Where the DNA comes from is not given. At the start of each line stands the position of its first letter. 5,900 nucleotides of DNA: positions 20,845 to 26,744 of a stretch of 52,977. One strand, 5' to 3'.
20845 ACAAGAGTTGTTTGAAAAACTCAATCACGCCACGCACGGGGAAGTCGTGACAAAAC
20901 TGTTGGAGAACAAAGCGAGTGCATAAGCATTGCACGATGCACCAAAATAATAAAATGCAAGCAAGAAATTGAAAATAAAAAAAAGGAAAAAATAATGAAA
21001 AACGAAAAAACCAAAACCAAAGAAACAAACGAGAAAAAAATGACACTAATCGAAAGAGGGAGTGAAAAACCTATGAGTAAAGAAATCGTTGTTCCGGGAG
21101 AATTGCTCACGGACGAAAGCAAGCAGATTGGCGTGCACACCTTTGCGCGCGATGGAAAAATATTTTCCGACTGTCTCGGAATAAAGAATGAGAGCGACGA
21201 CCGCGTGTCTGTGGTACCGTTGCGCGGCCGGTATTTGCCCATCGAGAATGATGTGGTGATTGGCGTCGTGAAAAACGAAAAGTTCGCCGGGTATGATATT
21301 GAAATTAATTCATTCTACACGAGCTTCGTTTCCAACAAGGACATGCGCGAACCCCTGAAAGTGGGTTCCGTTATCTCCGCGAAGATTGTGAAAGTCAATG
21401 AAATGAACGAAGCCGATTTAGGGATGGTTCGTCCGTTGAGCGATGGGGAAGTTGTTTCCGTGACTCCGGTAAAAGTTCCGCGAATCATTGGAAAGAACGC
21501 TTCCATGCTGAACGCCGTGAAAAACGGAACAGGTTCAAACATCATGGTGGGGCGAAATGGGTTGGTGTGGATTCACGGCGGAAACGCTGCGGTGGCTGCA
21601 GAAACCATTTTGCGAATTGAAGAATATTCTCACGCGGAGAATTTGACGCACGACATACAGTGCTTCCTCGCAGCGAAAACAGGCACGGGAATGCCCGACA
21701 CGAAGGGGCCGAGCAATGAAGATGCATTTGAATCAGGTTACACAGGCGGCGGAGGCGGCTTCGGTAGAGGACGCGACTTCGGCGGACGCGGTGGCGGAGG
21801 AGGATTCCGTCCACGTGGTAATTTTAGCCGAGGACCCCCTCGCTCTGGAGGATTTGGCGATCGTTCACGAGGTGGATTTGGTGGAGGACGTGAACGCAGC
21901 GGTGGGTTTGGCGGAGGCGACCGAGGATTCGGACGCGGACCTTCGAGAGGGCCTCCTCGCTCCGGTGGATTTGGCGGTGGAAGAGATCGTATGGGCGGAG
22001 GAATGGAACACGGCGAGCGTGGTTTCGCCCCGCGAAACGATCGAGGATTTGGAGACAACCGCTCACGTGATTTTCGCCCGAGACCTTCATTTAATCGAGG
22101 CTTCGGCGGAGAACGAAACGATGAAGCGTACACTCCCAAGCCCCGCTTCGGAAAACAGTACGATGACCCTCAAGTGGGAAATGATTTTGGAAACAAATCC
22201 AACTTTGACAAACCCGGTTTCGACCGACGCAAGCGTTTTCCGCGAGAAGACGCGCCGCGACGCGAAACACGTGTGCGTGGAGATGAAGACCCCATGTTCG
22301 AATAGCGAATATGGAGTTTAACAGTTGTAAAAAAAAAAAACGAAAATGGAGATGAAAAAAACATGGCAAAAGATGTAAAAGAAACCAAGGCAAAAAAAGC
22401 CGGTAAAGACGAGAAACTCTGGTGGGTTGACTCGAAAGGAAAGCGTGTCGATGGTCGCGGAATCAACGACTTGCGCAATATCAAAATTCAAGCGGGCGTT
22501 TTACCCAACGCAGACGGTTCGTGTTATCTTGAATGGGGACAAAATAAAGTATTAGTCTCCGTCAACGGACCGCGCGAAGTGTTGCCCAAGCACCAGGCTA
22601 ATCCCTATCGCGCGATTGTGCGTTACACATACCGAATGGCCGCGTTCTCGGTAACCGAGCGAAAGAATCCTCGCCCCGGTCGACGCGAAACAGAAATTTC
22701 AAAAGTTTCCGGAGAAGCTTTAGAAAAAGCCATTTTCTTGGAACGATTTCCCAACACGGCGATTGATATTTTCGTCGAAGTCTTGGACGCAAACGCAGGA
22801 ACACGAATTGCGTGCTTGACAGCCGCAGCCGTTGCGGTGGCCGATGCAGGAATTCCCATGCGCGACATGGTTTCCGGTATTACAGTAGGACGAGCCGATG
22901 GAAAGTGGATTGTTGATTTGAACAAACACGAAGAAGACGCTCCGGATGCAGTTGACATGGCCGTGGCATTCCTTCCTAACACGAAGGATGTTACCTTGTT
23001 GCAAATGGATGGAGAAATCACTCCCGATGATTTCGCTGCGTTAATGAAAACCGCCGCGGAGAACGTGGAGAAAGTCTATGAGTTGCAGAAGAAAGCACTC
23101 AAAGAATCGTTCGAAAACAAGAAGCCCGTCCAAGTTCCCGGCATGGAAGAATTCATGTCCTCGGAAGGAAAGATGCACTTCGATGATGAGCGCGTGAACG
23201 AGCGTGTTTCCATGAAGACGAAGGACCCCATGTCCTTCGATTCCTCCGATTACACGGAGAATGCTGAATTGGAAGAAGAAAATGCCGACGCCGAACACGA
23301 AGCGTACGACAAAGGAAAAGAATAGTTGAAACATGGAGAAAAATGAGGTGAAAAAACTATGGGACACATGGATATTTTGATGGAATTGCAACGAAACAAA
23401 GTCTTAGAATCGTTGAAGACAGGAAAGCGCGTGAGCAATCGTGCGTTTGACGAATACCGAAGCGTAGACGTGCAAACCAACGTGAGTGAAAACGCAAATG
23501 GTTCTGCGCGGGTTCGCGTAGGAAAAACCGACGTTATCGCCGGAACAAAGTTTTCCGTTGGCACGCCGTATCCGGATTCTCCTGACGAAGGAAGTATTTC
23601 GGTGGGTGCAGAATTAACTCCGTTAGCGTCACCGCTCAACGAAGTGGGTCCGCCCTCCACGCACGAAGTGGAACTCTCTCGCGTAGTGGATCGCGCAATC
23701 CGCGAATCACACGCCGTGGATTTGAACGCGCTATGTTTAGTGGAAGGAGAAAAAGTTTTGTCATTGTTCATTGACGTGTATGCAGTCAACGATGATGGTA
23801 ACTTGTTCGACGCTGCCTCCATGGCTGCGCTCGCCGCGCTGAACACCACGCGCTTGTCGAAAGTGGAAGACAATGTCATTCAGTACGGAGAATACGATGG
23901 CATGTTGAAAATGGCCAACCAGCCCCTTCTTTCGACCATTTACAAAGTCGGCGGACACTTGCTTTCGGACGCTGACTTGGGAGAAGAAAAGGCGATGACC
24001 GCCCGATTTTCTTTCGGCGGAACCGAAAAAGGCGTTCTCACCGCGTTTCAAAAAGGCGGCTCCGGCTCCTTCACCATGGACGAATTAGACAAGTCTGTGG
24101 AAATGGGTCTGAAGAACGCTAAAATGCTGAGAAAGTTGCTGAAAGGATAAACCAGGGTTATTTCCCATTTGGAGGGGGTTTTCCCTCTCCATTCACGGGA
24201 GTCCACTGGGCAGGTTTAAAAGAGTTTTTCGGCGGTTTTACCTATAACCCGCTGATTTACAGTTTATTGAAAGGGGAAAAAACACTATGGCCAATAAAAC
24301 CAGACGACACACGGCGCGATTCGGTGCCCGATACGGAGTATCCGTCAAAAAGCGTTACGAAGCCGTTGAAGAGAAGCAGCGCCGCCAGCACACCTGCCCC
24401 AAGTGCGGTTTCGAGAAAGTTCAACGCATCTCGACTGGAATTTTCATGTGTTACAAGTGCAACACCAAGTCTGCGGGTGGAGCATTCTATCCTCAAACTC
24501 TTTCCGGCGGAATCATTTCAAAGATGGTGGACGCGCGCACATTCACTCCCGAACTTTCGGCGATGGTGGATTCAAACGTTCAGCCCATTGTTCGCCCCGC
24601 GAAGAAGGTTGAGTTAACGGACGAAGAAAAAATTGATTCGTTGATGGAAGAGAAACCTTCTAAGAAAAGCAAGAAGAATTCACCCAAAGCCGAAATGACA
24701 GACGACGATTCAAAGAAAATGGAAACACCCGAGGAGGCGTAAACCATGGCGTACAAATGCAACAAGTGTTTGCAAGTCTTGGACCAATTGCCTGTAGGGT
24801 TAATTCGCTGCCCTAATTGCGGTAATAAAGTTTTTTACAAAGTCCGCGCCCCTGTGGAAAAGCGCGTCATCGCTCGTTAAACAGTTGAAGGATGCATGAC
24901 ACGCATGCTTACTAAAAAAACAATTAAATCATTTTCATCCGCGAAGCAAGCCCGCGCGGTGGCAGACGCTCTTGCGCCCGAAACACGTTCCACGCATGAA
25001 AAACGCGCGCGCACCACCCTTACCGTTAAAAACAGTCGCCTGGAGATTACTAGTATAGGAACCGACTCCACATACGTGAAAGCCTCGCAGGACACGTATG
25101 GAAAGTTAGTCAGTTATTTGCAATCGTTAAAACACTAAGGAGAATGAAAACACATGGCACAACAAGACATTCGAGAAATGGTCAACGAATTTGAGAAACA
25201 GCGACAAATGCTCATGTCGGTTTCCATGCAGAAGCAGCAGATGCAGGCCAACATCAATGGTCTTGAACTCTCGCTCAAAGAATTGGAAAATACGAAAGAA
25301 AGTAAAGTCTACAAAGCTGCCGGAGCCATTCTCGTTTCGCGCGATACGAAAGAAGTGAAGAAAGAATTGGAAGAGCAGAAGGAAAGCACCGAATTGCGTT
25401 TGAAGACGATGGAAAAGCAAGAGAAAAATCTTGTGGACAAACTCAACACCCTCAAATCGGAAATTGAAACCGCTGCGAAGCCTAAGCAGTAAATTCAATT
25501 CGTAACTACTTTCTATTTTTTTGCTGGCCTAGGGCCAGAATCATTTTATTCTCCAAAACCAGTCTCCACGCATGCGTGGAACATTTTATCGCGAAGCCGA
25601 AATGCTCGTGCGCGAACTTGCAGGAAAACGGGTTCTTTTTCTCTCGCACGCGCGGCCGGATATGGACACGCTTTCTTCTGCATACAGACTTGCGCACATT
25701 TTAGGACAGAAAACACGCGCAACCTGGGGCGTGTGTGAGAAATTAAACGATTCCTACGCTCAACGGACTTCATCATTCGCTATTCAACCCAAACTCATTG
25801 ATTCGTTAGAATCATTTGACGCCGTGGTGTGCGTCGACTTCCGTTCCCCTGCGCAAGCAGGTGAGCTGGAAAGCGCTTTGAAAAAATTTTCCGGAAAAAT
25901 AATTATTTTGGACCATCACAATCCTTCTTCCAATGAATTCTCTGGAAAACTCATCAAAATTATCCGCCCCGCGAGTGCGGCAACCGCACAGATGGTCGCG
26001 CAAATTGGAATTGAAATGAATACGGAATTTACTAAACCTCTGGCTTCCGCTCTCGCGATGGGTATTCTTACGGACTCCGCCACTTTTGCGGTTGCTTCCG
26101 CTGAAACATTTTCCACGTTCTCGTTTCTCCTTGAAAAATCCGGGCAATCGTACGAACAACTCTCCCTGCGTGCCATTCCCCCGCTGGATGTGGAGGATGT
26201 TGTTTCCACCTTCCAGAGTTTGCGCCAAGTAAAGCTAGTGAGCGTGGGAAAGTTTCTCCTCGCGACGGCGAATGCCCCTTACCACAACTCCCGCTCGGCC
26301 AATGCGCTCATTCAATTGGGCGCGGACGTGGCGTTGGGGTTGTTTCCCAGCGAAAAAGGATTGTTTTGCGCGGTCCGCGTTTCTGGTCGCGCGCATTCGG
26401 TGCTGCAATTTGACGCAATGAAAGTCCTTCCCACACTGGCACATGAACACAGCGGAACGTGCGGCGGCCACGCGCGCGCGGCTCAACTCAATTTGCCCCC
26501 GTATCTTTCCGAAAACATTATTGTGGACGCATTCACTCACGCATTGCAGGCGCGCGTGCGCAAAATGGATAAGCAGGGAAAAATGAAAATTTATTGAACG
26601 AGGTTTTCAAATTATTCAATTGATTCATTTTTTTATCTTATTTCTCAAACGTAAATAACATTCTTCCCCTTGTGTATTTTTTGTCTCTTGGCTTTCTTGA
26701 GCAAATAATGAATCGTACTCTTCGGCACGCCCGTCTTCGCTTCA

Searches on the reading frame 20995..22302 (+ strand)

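Call 75: search_protein_families(library=pfam, proteins=[window:20995-22302:+], max_evalue=0.001)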
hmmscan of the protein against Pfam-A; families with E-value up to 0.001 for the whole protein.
window:20995-22302:+ (436 aa): 3 families
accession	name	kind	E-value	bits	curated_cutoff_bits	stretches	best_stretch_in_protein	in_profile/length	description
PF22625.2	ECR1_N_2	-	1.9e-08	34.4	27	1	30-76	2-50/51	Exosome RNA binding protein RRP4 N-terminal domain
PF15985.11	KH_6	-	2.7e-06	28.1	27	1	153-197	3-45/47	KH domain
PF21262.3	RRP40_S1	-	0.00015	22.1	27.1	1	80-142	1-70/83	Exosome complex component RRP40, S1 domain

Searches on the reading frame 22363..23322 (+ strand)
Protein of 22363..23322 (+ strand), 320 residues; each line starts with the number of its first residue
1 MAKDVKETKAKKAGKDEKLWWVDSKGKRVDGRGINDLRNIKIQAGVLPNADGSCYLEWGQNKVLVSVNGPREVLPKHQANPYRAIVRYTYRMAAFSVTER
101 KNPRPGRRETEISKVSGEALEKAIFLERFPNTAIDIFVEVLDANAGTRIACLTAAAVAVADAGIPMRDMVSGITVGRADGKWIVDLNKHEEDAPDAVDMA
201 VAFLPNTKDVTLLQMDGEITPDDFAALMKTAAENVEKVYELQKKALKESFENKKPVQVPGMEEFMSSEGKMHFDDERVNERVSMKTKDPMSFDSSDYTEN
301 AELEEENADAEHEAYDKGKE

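Call 75: search_protein_families(library=pfam, proteins=[window:22363-23322:+], max_evalue=0.001)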
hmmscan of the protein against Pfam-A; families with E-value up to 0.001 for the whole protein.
window:22363-23322:+ (320 aa): 2 families
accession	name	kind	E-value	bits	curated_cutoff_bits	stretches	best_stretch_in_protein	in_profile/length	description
PF01138.27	RNase_PH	-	7.1e-33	114.2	25.5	1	37-165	2-130/130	3' exoribonuclease family, domain 1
PF03725.20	RNase_PH_C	-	1.9e-11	44.2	20.8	1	168-233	1-66/67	3' exoribonuclease family, domain 2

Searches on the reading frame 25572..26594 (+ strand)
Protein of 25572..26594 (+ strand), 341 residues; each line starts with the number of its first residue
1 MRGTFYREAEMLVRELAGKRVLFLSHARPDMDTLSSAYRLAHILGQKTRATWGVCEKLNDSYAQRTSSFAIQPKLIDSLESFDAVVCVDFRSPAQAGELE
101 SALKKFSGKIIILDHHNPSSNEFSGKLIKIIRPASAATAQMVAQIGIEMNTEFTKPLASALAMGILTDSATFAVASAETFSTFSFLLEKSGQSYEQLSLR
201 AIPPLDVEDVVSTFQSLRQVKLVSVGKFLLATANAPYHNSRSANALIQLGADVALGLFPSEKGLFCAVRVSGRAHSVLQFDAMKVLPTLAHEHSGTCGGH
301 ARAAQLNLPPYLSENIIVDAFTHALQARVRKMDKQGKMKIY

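Call 75: search_protein_families(library=pfam, proteins=[window:25572-26594:+], max_evalue=0.001)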
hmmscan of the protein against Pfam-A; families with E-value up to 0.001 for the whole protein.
window:25572-26594:+ (341 aa): 2 families
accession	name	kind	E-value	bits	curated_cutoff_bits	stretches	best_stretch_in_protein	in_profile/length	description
PF01368.27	DHH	-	4.5e-15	56.5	28.1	1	21-165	2-125/125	DHH family, N-terminal domain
PF02272.25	DHHA1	-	3.9e-06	27.7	25.9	1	259-310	38-85/102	DHHA1 domain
